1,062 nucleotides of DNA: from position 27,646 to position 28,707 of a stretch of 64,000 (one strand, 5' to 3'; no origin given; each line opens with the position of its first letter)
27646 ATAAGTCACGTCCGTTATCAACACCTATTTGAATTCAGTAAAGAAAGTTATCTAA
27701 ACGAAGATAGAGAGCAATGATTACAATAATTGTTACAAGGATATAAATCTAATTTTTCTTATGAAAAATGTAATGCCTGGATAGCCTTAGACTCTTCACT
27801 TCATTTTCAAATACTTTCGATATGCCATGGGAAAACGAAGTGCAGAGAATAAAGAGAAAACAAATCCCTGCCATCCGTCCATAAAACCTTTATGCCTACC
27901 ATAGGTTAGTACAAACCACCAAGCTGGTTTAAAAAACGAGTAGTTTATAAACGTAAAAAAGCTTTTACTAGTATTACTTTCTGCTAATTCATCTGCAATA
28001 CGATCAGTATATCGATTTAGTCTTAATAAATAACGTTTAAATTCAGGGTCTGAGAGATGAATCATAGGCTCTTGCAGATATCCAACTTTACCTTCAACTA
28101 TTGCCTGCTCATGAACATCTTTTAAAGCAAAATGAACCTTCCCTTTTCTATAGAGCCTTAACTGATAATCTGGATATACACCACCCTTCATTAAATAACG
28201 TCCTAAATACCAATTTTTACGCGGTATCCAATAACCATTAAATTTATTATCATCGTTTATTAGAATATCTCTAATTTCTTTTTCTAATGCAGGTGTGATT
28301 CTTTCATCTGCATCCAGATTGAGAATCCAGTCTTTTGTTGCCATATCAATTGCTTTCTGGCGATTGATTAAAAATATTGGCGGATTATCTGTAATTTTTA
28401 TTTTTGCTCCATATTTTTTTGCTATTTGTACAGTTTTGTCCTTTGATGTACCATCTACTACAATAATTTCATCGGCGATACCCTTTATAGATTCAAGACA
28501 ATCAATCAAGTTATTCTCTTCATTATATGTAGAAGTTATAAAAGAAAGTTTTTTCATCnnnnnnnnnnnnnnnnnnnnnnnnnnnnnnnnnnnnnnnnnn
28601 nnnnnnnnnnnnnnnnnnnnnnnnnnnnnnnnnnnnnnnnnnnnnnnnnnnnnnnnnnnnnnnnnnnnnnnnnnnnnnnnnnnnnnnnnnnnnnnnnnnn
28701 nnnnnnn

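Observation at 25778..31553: Unassigned three-member membrane-protein family (A) with a conserved D-x2-RD ... GP(W)-Y-W loop, plus a decayed inverted copy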

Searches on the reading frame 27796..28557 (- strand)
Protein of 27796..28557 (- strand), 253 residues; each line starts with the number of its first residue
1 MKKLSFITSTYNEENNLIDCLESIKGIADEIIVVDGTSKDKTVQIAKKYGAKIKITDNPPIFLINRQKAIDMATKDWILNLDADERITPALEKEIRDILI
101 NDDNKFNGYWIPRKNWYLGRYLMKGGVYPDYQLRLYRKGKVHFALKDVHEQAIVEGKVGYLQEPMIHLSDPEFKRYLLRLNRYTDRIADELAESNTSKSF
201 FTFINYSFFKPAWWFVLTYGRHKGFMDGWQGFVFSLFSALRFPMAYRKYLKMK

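Call 3: search_protein_families(library=pfam, proteins=[window:27796-28557:-], max_evalue=1)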
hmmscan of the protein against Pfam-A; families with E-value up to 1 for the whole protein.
window:27796-28557:- (253 aa): 2 families
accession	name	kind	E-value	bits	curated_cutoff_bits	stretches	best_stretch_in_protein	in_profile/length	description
PF00535.33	Glycos_transf_2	-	2.6e-20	73.4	23.3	1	5-125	1-129/168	Glycosyl transferase family 2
PF13704.12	Glyco_tranf_2_4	-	0.00019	22.3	27.5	1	12-87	2-84/98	Glycosyl transferase family 2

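Call 4: search_protein_families(library=ncbifam, proteins=[window:27796-28557:-], max_evalue=1)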
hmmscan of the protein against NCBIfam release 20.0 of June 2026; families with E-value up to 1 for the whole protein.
window:27796-28557:- (253 aa): 14 families
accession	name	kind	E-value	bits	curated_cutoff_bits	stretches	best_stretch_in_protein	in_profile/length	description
TIGR04195.1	S_glycosyl_SunS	equivalog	7.2e-12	44.9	350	1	10-87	65-144/421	SunS family peptide S-glycosyltransferase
TIGR04283.1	glyco_like_mftF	equivalog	1.1e-11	44.7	182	1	4-108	1-105/221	TIGR04283 family arsenosugar biosynthesis glycosyltransferase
NF007482.0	PRK10073.1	equivalog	2.6e-08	33.3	423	1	2-103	6-114/334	glycosyltransferase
NF041391.1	DPhHxTase_Halo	equivalog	5.6e-07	28.8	375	1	9-86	2-80/213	dolichyl-phosphate hexose transferase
TIGR04182.1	glyco_TIGR04182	equivalog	6.9e-07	28.9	325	1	7-90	5-88/293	S-layer glycoprotein N-glycosyltransferase AglJ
NF010496.0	PRK13915.1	equivalog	1.5e-05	24.2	262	1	4-56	33-91/307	glucosyl-3-phosphoglycerate synthase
NF038302.1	EPS_HpsE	equivalog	2e-05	23.7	300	1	4-85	3-97/307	hormogonium polysaccharide biosynthesis glycosyltransferase HpsE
NF045692.1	OglycostaseCruG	equivalog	0.00016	20.7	600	1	3-92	42-145/386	2'-O-glycosyltransferase CruG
NF047683.1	TeichurnBiosyTuaG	equivalog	0.00019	21.2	400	1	3-98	7-111/252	teichuronic acid biosynthesis protein TuaG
NF058614.1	PPMAGASynPpgS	equivalog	0.00077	18.9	370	1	7-53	5-51/226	polyprenyl-phospho-N-acetylgalactosaminyl synthase PpgS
NF050050.1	ProtGlycPglI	equivalog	0.0013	18.2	500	1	1-91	1-101/306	GalNAc(5)-diNAcBac-PP-undecaprenol beta-1,3-glucosyltransferase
NF053739.1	GlytfEpsEBac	equivalog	0.002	17.2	450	1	3-58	2-64/265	glycosyltransferase EpsE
TIGR03937.1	PgaC_IcaA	equivalog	0.0066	15.4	422.3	1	2-84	45-135/407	poly-beta-1,6-N-acetyl-D-glucosamine synthase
NF041875.1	EPS_EpsD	equivalog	0.027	13.9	370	1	4-90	1-95/325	exopolysaccharide biosynthesis glycosyltransferase EpsD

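Call 36: find_related_loci(query=window:27796-28557:-, collection=genome_contigs, flank=8000)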
Query window:27796-28557:- (253 aa) in genome_contigs; peptide patterns used: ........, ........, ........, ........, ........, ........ (x = any residue, [..] = any of these).
300 stretches matched a pattern; 78 encode a relative of the query (tblastn E <= 1e-3); 78 distinct loci.
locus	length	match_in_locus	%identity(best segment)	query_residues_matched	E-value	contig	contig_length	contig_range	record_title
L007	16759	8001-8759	84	1-253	7e-141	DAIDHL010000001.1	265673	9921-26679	MAG TPA_asm: Candidatus Levyibacteriota bacterium isolate clean344 NODE_1_length_265673_cov_5.589056, whole genome shotg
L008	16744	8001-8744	69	4-251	2e-118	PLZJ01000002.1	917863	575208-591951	MAG: Candidatus Levyibacteriota bacterium isolate palsa_1332 73.20120700_P3D.151_contig_1296, whole genome shotgun seque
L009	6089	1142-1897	66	1-251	5e-113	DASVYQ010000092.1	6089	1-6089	MAG TPA_asm: Patescibacteria group bacterium isolate SMAG_U2606 k141_1361182, whole genome shotgun sequence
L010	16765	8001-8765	62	1-250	2e-111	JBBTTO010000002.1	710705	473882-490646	MAG: Patescibacteria group bacterium isolate H52-bin062_1 H52_bin062_1_000000000002, whole genome shotgun sequence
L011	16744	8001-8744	65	1-250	3e-111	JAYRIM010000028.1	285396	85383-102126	MAG: Candidatus Levyibacteriota bacterium isolate SZ_szas25bin.53 k141_1536689, whole genome shotgun sequence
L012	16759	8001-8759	63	1-253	4e-110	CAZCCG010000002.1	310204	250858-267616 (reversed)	MAG TPA_asm: uncultured Gammaproteobacteria bacterium isolate SRP200132_co1_33 genome assembly, contig: NODE_20_length_3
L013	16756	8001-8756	62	2-253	1e-108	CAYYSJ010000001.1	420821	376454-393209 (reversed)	MAG TPA_asm: uncultured Gammaproteobacteria bacterium isolate SRP272529_co1_214 genome assembly, contig: NODE_3_length_4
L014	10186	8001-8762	62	1-253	1e-107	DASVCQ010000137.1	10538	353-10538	MAG TPA_asm: Patescibacteria group bacterium isolate SMAG_U2010 k141_1318562, whole genome shotgun sequence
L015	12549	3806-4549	61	4-252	1e-107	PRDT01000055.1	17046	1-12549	MAG: Candidatus Levyibacteriota bacterium isolate Amazon FNV 2010 10 14 contig_35_59503855_length_17046_multi_5_in_0_out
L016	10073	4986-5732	63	1-251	8e-107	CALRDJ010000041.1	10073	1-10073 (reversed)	MAG: Candidatus Levybacteria bacterium GW2011_GWA1_37_16 isolate TH-11nov19-213 genome assembly, contig: TH-11nov19-C167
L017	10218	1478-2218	63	2-251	1e-104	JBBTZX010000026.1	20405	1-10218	MAG: Patescibacteria group bacterium isolate H14-bin027_1 H14_bin027_1_000000000026, whole genome shotgun sequence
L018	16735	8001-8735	62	4-251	1e-103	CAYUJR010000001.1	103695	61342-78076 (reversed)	MAG TPA_asm: uncultured Gammaproteobacteria bacterium isolate SRP090828_co2_75 genome assembly, contig: NODE_73_length_1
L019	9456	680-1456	59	1-253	3e-102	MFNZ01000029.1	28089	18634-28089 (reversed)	MAG: Candidatus Levybacteria bacterium RIFCSPHIGHO2_02_FULL_37_13 rifcsphigho2_02_scaffold_2566, whole genome shotgun se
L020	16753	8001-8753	60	1-252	3e-102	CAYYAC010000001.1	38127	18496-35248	MAG TPA_asm: uncultured Gammaproteobacteria bacterium isolate SRP200132_co2_12 genome assembly, contig: NODE_835_length_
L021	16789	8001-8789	60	3-250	1e-101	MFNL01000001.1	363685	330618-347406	MAG: Candidatus Levybacteria bacterium RIFCSPHIGHO2_01_FULL_37_17 rifcsphigho2_01_scaffold_35, whole genome shotgun sequ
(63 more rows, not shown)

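Call 60: search_solved_structures(query=window:27796-28557:-, max_evalue=0.001)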
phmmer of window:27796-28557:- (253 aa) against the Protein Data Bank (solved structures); distinct sequences matched with E-value up to 0.001: 4.
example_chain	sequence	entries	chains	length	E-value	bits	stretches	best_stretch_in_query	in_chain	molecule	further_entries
22ao_A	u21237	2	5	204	1.9e-11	47.1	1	10-157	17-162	GmaR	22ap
7msk_A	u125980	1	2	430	6.7e-09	38.7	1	9-91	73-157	Glyco_trans_2-like domain-containing protein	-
7msn_A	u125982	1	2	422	5.4e-07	32.5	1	10-91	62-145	SPbeta prophage-derived glycosyltransferase SunS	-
7msp_A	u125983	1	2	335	1.2e-06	31.3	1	10-92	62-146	SPbeta prophage-derived glycosyltransferase SunS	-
